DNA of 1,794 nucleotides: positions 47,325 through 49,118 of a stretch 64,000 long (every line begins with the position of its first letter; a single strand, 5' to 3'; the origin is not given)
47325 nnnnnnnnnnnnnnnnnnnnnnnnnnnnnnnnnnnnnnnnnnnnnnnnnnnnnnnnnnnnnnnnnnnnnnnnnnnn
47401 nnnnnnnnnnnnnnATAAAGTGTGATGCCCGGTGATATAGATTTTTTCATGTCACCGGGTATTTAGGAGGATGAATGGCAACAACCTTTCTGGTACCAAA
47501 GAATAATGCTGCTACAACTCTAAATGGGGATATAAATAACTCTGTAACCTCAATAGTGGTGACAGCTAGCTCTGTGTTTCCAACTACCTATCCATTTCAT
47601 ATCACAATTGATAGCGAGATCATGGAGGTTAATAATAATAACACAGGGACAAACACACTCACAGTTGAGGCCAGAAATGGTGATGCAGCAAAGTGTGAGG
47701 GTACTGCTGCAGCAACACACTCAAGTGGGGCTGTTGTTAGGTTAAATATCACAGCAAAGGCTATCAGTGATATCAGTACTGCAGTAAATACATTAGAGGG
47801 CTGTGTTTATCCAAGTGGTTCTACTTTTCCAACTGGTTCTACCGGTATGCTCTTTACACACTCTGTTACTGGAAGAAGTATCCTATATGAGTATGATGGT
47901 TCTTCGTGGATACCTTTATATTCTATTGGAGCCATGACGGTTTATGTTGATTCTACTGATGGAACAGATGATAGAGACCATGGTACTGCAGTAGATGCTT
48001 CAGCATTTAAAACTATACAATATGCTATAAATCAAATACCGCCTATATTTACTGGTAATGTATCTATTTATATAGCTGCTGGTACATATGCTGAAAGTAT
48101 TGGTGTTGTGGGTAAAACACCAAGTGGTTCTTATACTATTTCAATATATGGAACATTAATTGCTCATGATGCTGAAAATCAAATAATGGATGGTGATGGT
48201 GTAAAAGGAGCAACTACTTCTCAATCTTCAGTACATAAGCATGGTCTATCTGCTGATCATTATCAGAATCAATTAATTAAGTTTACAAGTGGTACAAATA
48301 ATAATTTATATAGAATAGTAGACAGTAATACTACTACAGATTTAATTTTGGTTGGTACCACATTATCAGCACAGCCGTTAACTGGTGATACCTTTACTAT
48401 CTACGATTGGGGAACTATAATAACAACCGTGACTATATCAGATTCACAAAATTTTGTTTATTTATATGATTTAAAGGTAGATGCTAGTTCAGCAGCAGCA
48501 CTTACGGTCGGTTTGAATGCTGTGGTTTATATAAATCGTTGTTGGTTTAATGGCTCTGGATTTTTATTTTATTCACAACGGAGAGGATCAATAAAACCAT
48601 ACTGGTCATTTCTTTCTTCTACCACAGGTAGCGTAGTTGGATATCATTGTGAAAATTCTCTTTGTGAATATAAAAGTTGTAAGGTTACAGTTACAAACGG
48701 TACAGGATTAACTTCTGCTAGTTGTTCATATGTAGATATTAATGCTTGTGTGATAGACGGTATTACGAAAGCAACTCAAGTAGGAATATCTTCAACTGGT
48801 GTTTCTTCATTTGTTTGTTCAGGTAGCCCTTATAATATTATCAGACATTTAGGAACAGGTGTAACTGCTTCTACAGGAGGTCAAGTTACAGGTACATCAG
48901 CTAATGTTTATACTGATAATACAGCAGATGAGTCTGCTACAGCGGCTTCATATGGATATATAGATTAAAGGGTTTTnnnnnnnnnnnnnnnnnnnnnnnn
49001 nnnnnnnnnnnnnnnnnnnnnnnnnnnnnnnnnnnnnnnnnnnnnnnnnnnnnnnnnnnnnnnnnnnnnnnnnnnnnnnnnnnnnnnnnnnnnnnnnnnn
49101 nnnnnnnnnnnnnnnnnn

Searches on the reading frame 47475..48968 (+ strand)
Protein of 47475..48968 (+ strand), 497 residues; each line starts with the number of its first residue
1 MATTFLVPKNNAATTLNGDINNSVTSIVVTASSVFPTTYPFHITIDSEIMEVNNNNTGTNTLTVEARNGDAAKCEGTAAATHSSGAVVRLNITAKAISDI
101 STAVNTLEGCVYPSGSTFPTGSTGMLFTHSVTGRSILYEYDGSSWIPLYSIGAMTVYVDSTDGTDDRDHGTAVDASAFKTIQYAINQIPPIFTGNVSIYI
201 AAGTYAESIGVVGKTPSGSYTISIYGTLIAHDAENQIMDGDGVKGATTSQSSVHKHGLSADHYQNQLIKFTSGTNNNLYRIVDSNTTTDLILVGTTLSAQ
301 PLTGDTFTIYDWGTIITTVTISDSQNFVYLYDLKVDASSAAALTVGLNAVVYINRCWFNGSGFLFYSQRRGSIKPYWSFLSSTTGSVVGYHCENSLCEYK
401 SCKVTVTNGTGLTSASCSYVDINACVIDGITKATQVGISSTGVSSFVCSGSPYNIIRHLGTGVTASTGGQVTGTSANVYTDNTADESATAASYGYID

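Call 28: search_protein_families(library=pfam, proteins=[window:47475-48968:+], max_evalue=0.001)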
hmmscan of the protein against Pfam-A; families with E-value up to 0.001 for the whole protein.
window:47475-48968:+ (497 aa): 0 families

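Call 40: search_protein_families(library=phrogs, proteins=[window:47475-48968:+], max_evalue=0.0001)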
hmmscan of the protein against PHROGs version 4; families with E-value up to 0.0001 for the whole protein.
window:47475-48968:+ (497 aa): 2 families
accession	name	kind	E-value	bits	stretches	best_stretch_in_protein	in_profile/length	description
phrog_4577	-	tail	3.1e-09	37.5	1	153-210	120-176/340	tail protein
phrog_7578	-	unknown function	9.9e-07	29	1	12-93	24-102/300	-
